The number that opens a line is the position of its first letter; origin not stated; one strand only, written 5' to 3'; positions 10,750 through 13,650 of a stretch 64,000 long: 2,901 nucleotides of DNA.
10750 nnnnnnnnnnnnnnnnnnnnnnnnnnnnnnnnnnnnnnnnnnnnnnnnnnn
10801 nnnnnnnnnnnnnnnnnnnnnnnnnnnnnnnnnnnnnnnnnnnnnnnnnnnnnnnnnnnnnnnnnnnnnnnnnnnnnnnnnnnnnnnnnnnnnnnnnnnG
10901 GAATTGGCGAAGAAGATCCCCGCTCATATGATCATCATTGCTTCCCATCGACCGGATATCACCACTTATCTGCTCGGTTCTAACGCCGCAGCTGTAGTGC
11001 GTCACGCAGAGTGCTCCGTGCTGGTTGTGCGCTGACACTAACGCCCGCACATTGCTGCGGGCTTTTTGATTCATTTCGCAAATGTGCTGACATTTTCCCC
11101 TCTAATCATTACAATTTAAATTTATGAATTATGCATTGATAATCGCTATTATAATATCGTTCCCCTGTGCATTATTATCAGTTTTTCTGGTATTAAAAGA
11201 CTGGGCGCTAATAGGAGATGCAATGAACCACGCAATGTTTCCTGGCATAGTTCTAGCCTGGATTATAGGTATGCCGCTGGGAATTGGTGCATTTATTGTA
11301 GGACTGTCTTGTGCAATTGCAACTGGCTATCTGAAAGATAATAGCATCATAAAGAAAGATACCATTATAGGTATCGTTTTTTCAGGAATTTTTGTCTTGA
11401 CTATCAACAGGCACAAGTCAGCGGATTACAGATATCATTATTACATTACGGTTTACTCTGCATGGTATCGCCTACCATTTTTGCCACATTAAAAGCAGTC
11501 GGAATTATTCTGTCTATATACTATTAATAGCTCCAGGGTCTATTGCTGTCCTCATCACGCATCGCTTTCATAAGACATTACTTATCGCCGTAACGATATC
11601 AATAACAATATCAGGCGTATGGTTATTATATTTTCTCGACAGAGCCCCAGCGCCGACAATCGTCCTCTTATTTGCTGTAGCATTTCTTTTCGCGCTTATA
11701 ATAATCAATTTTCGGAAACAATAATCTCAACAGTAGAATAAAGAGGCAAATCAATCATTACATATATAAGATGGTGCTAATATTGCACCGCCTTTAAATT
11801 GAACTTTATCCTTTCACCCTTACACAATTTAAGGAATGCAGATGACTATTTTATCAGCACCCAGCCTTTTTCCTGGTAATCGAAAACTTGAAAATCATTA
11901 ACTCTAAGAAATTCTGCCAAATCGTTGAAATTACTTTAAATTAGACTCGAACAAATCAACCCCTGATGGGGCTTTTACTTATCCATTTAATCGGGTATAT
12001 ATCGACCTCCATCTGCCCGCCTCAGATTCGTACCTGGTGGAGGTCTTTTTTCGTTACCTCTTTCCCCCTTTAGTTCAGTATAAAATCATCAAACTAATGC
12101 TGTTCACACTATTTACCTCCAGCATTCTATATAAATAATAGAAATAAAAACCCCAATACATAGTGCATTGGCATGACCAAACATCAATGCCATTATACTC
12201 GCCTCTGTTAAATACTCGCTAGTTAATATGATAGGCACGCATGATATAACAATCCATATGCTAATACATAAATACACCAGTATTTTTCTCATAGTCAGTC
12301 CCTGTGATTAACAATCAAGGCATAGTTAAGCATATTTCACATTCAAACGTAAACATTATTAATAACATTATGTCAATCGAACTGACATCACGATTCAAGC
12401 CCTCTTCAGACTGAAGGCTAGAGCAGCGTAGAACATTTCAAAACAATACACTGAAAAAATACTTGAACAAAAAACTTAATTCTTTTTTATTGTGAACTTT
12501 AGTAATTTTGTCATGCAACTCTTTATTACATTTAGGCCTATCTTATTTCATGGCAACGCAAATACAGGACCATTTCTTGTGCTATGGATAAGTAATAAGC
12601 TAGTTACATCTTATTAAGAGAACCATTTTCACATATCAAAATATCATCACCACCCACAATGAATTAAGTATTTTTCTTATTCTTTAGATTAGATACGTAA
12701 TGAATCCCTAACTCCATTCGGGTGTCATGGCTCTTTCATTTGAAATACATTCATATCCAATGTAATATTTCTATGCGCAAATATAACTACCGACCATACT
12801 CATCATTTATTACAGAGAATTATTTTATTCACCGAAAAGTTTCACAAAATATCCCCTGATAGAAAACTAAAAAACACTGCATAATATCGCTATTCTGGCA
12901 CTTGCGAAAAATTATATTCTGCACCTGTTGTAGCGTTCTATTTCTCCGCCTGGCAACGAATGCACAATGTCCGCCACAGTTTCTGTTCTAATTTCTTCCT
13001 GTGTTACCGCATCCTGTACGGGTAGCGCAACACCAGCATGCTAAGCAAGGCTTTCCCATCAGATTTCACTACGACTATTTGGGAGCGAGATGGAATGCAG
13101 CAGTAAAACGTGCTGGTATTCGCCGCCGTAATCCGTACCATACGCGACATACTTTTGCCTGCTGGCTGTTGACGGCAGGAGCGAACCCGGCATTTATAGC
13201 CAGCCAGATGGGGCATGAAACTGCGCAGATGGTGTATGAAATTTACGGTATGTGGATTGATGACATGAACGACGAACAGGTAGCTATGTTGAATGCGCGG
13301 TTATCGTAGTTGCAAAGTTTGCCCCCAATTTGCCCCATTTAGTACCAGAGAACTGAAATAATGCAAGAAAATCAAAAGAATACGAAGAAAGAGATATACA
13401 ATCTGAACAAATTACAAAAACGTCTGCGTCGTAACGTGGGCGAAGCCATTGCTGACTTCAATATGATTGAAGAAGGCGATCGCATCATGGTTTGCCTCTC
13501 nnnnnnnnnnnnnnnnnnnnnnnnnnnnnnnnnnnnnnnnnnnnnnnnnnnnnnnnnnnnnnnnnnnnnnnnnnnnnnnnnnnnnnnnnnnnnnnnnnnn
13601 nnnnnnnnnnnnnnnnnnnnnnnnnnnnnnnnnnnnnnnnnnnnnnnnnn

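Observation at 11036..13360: Rac prophage absent: AT-rich 2.3 kb scar with an integrase 3' fragment abutting ttcA and a decayed ABC-3 permease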

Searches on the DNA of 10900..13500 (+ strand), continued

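Call 15: search_dna_similar(query=window:11116-13077:+, collection=phages, mode=distant, max_rows=20)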
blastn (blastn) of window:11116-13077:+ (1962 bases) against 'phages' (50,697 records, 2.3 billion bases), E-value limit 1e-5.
Records with a match: 52; places in all: 52; records where one place covers at least 80% of the query: 0.
Best place of each record, by identity: 80-90% 17; 60-80% 35.
By first word of the organism name: Escherichia 39; Enterobacteria 6; Stx2a-converting 5; Salmonella 1; Actinobacillus 1.
By host as written in the record: - 31; Escherichia coli 12; Escherichia coli ECOR13 3; Escherichia coli C 1; Salmonella sp. S7 1; Escherichia coli SA53 1; Escherichia coli 442/2 1; Escherichia coli str. K-12 substr. MG1655 1; and 1 more.
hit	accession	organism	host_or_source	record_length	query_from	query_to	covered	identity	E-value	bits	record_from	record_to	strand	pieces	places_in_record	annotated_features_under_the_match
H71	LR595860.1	Escherichia virus Lambda_2E9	-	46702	48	563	26%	67.9%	1e-16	187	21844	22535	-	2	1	Manganese ABC transporter, inner membrane permease protein SitD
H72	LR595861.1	Escherichia virus Lambda_4C10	-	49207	48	563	26%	67.9%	1e-16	187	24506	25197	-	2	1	Manganese ABC transporter, inner membrane permease protein SitD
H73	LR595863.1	Escherichia virus Lambda_4B5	-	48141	48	563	26%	67.9%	1e-16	187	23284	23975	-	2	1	Manganese ABC transporter, inner membrane permease protein SitD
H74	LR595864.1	Escherichia phage 4A7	-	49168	48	563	26%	67.9%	1e-16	187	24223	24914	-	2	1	Manganese ABC transporter, inner membrane permease protein SitD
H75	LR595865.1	Escherichia virus Lambda_2G7a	-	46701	48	563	26%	67.9%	1e-16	187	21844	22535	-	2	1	Manganese ABC transporter, inner membrane permease protein SitD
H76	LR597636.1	Escherichia phage ev207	-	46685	48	563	26%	67.9%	1e-16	187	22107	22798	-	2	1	Manganese ABC transporter, inner membrane permease protein SitD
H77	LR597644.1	Escherichia phage Lambda_ev087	-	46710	48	563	26%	67.9%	1e-16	187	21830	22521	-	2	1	Manganese ABC transporter, inner membrane permease protein SitD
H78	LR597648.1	Escherichia phage Lambda_ev245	-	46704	48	563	26%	67.9%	1e-16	187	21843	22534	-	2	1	Manganese ABC transporter, inner membrane permease protein SitD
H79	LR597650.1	Escherichia phage Lambda_ev203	-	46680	48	563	26%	67.9%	1e-16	187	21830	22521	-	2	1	Manganese ABC transporter, inner membrane permease protein SitD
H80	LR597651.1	Escherichia phage Lambda_ev058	-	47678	48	563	26%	67.9%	1e-16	187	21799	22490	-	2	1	Manganese ABC transporter, inner membrane permease protein SitD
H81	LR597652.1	Escherichia phage Lambda_ev110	-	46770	48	563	26%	67.9%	1e-16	187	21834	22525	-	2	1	Manganese ABC transporter, inner membrane permease protein SitD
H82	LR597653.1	Escherichia phage Lambda_ev066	-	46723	48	563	26%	67.9%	1e-16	187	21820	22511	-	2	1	Manganese ABC transporter, inner membrane permease protein SitD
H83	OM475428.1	Escherichia phage 1W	Escherichia coli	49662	48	563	26%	67.9%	1e-16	187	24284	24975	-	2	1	manganese ABC transporter, inner membrane permease protein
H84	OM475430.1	Escherichia phage 3W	Escherichia coli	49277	48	563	26%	67.9%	1e-16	187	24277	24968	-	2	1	manganese ABC transporter, inner membrane permease protein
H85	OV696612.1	Escherichia phage Perceval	-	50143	48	563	26%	67.9%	1e-16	187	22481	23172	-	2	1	iron/manganese ABC transporter substrate-binding protein SitD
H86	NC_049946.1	Escherichia phage 4A7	-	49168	48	563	26%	67.9%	1e-16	187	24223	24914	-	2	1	iron/manganese ABC transporter permease subunit SitD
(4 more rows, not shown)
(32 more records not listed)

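Call 16: search_dna_similar(query=window:11116-13077:+, collection=plasmids, mode=distant, max_rows=20)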
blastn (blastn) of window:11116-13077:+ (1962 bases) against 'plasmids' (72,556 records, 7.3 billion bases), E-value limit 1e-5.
Records with a match: 1043; places in all: 1053; records where one place covers at least 80% of the query: 2.
Best place of each record, by identity: 95-99% 2; 80-90% 13; 60-80% 1028.
By first word of the organism name: Escherichia 895; Klebsiella 51; Salmonella 47; Pantoea 35; Shigella 11; uncultured 2; Enterobacter 1; Sodalis 1.
By predicted mobility (MOB-suite, as given by PLSDB): conjugative 854; non-mobilizable 133; mobilizable 56.
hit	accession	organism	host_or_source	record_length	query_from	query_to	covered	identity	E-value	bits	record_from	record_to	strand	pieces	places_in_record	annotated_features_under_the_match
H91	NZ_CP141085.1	Escherichia coli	Homo sapiens,Infected Human Urine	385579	1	1962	100%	98.8%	0e+0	3435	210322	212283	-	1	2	none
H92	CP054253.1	Escherichia coli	Homo sapiens,bone infection of foot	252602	1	1962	100%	98.4%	0e+0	3395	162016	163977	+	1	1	none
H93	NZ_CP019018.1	Escherichia coli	Homo sapiens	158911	48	563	26%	68.5%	5e-20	200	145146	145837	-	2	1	sitD: iron/manganese ABC transporter permease subunit SitD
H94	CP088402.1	Escherichia coli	Homo sapiens,blood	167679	48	563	26%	68.5%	5e-20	200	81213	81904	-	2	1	sitD: iron/manganese ABC transporter permease subunit SitD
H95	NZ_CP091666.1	Escherichia coli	river water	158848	48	563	26%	68.5%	5e-20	200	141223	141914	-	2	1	sitD: iron/manganese ABC transporter permease subunit SitD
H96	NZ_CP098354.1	Klebsiella pneumoniae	Homo sapiens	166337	48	563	26%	68.5%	5e-20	200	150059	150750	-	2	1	sitD: iron/manganese ABC transporter permease subunit SitD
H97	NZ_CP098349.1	Klebsiella pneumoniae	Homo sapiens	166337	48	563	26%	68.5%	5e-20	200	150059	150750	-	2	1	sitD: iron/manganese ABC transporter permease subunit SitD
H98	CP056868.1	Escherichia coli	culture,Wastewater effluent sample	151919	48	563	26%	68.5%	5e-20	200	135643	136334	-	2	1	sitD: iron/manganese ABC transporter permease subunit SitD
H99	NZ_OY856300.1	Escherichia coli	Homo sapiens,human urine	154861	48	563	26%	68.5%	5e-20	200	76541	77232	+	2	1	sitD: iron/manganese ABC transporter permease subunit SitD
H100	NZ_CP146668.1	Escherichia coli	Homo sapiens,cell culture,Ileum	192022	48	563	26%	68.5%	5e-20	200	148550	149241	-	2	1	sitD: iron/manganese ABC transporter permease subunit SitD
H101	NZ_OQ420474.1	Escherichia coli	-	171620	48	563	26%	68.5%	5e-20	200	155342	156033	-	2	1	sitD: iron/manganese ABC transporter permease subunit SitD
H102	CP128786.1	Klebsiella pneumoniae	Homo sapiens,lung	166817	48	563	26%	68.5%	5e-20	200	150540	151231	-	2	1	sitD: iron/manganese ABC transporter permease subunit SitD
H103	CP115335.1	Escherichia coli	dog,pure culture,Urinary bladder mucosa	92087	48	563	26%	68.5%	5e-20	200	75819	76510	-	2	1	sitD: iron/manganese ABC transporter permease subunit SitD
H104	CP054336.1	Escherichia coli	Homo sapiens,whole organism,rectal swab ...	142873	48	563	26%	68.4%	3e-17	194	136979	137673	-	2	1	none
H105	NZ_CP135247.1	Escherichia coli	Food,other,Pig ear pet treat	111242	48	563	26%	68.3%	3e-17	196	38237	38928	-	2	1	sitD: iron/manganese ABC transporter permease subunit SitD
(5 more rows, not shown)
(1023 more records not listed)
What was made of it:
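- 11108..11723 (+): sitD-like ABC-3 permease pseudogene: first 8 codons missing, internal deletion of about 169 bp, read in three frames. There are 68% nucleotide hits to sitD of phages and plasmids (calls 15, 16).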

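Call 17: search_dna_similar(query=window:10900-13500:+, collection=ecoli_genomes, mode=near, max_rows=60, rows=spread)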
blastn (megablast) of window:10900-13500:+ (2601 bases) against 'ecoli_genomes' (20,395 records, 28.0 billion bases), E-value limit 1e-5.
Records with a match: 5411; places in all: 7321; records where one place covers at least 80% of the query: 1043.
Genomes with a match: 5410 of 5426; with a place that covers at least 80% of the query: 1043. Places per genome that has any: lowest 1, median 1, highest 3. On chromosomes: 7312 places; on plasmids: 9.
Best place of each record, by identity: >=99% 168; 95-99% 5236; 90-95% 5; 80-90% 2.
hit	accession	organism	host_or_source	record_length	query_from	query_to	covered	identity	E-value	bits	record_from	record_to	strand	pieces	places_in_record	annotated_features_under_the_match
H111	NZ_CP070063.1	Escherichia coli strain FDAARGOS_1372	Homo sapiens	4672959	1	2601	100%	99.1%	0e+0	4669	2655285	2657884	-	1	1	metal ABC transporter permease | tyrosine-type recombinase/integrase | ttcA: tRNA 2-thiocytidine(32) synthetase TtcA | uspF: universal stress protein UspF | DUF1627 domain-containing protein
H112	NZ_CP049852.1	Escherichia coli strain UPEC-774U/190308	Homo sapiens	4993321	1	2601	100%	98.8%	0e+0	4632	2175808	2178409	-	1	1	metal ABC transporter permease | tyrosine-type recombinase/integrase | ttcA: tRNA 2-thiocytidine(32) synthetase TtcA | uspF: universal stress protein UspF | DUF1627 domain-containing protein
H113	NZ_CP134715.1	Escherichia coli strain RIVM_C040753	Homo sapiens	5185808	1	2601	100%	98.7%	0e+0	4615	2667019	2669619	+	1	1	metal ABC transporter permease | tyrosine-type recombinase/integrase | ttcA: tRNA 2-thiocytidine(32) synthetase TtcA | uspF: universal stress protein UspF | DUF1627 domain-containing protein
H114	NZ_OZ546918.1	Escherichia coli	Homo sapiens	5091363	1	2601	100%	98.7%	0e+0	4610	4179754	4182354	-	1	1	metal ABC transporter permease | tyrosine-type recombinase/integrase | ttcA: tRNA 2-thiocytidine(32) synthetase TtcA | uspF: universal stress protein UspF | DUF1627 domain-containing protein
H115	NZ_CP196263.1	Escherichia coli strain AH21F008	Homo sapiens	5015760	1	2601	100%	98.6%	0e+0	4604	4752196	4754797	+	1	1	metal ABC transporter permease | tyrosine-type recombinase/integrase | ttcA: tRNA 2-thiocytidine(32) synthetase TtcA | uspF: universal stress protein UspF | DUF1627 domain-containing protein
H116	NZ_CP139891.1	Escherichia coli strain ECO20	Homo sapiens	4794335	1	2601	100%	98.4%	0e+0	4577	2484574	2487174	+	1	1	metal ABC transporter permease | tyrosine-type recombinase/integrase | ttcA: tRNA 2-thiocytidine(32) synthetase TtcA | uspF: universal stress protein UspF | DUF1627 domain-containing protein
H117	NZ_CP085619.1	Escherichia coli strain EC32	Homo sapiens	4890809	1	2601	100%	98.3%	0e+0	4560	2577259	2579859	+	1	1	metal ABC transporter permease | tyrosine-type recombinase/integrase | ttcA: tRNA 2-thiocytidine(32) synthetase TtcA | uspF: universal stress protein UspF | DUF1627 domain-containing protein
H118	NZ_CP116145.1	Escherichia coli strain DETEC-P622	ICU patient rectal swab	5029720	1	2601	100%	98.3%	0e+0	4560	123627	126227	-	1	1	metal ABC transporter permease | tyrosine-type recombinase/integrase | ttcA: tRNA 2-thiocytidine(32) synthetase TtcA | uspF: universal stress protein UspF | DUF1627 domain-containing protein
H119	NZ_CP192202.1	Escherichia coli strain DSM 111506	Rectal swab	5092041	1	2601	100%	98.3%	0e+0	4560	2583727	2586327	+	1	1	metal ABC transporter permease | tyrosine-type recombinase/integrase | ttcA: tRNA 2-thiocytidine(32) synthetase TtcA | uspF: universal stress protein UspF | DUF1627 domain-containing protein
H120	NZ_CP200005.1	Escherichia coli strain CREC-U3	Homo sapiens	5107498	1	2601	100%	98.3%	0e+0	4560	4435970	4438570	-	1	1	metal ABC transporter permease | tyrosine-type recombinase/integrase | ttcA: tRNA 2-thiocytidine(32) synthetase TtcA | uspF: universal stress protein UspF | DUF1627 domain-containing protein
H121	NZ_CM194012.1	Escherichia coli strain KUEC74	Homo sapiens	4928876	1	2601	100%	98.3%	0e+0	4560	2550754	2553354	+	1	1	metal ABC transporter permease | tyrosine-type recombinase/integrase | ttcA: tRNA 2-thiocytidine(32) synthetase TtcA | uspF: universal stress protein UspF | DUF1627 domain-containing protein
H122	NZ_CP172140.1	Escherichia coli strain GF130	chicken meat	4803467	1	2601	100%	98.2%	0e+0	4542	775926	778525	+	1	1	metal ABC transporter permease | tyrosine-type recombinase/integrase | ttcA: tRNA 2-thiocytidine(32) synthetase TtcA | uspF: universal stress protein UspF | DUF1627 domain-containing protein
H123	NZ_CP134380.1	Escherichia coli strain TUM11353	Homo sapiens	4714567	2179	2601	16%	99.5%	0e+0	771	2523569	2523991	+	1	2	intR: tyrosine-type recombinase/integrase | ttcA: tRNA 2-thiocytidine(32) synthetase TtcA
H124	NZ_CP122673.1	Escherichia coli strain ETEC4071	Sus scrofa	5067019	2179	2601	16%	98.8%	0e+0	754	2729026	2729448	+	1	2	intR: tyrosine-type recombinase/integrase | ttcA: tRNA 2-thiocytidine(32) synthetase TtcA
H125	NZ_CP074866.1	Escherichia coli strain 2013C_3653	Homo sapiens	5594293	2181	2601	16%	98.6%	0e+0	745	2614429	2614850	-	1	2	intR: tyrosine-type recombinase/integrase | ttcA: tRNA 2-thiocytidine(32) synthetase TtcA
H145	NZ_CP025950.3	Escherichia coli strain SCEC020023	Homo sapiens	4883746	1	2601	13%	97.1%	4e-101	575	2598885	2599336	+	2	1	ttcA: tRNA 2-thiocytidine(32) synthetase TtcA | uspF: universal stress protein UspF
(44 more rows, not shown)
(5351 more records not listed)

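Call 18: get_annotated_region(hit=H145, flank=1500)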
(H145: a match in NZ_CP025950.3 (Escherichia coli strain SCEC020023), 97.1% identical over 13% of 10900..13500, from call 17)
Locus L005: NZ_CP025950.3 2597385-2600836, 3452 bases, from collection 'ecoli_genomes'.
description: Escherichia coli strain SCEC020023 chromosome, complete genome
organism: Escherichia coli strain SCEC020023 (NCBI taxid 562)
replicon: chromosome; assembly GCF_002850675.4
host: Homo sapiens; source: -; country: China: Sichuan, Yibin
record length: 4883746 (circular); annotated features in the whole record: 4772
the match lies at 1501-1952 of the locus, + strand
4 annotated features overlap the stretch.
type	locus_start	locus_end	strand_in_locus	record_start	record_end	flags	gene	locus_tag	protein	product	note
CDS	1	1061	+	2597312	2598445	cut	ompN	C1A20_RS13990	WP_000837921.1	porin OmpN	-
CDS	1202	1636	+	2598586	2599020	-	uspF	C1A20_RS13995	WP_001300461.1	universal stress protein UspF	-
CDS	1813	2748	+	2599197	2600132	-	ttcA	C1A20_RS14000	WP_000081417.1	tRNA 2-thiocytidine(32) synthetase TtcA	-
CDS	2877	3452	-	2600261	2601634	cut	dbpA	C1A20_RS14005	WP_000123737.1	ATP-dependent RNA helicase DbpA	-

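Call 19: get_annotated_region(hit=H123, flank=3000)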
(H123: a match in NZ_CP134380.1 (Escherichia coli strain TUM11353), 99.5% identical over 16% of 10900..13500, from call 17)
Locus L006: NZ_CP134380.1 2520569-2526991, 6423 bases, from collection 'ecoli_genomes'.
description: Escherichia coli strain TUM11353 chromosome, complete genome
organism: Escherichia coli strain TUM11353 (NCBI taxid 562)
replicon: chromosome; assembly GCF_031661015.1
host: Homo sapiens; source: feces; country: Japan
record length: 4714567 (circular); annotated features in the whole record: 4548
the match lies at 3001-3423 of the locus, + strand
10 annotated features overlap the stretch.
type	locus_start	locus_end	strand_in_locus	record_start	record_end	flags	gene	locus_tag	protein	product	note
CDS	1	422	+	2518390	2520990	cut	recE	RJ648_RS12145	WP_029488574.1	exodeoxyribonuclease VIII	-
CDS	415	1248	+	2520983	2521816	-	recT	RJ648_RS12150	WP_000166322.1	recombination protein RecT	-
CDS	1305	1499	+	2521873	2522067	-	ralR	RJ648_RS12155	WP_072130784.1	type I toxin-antitoxin system endodeoxyribonuclease toxin RalR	-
CDS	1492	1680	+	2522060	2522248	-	-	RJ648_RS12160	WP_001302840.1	DUF1187 family protein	-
CDS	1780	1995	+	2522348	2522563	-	xisR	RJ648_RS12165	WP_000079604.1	excisionase XisR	-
CDS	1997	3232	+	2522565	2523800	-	intR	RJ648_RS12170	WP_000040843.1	tyrosine-type recombinase/integrase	-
CDS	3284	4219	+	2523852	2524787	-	ttcA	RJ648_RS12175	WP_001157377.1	tRNA 2-thiocytidine(32) synthetase TtcA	-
CDS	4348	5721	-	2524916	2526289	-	dbpA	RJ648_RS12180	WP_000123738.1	ATP-dependent RNA helicase DbpA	-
CDS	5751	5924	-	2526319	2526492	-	ynaL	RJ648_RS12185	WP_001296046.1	proline-rich small protein YnaL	-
CDS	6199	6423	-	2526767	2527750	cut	zntB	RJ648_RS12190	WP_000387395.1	zinc transporter ZntB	-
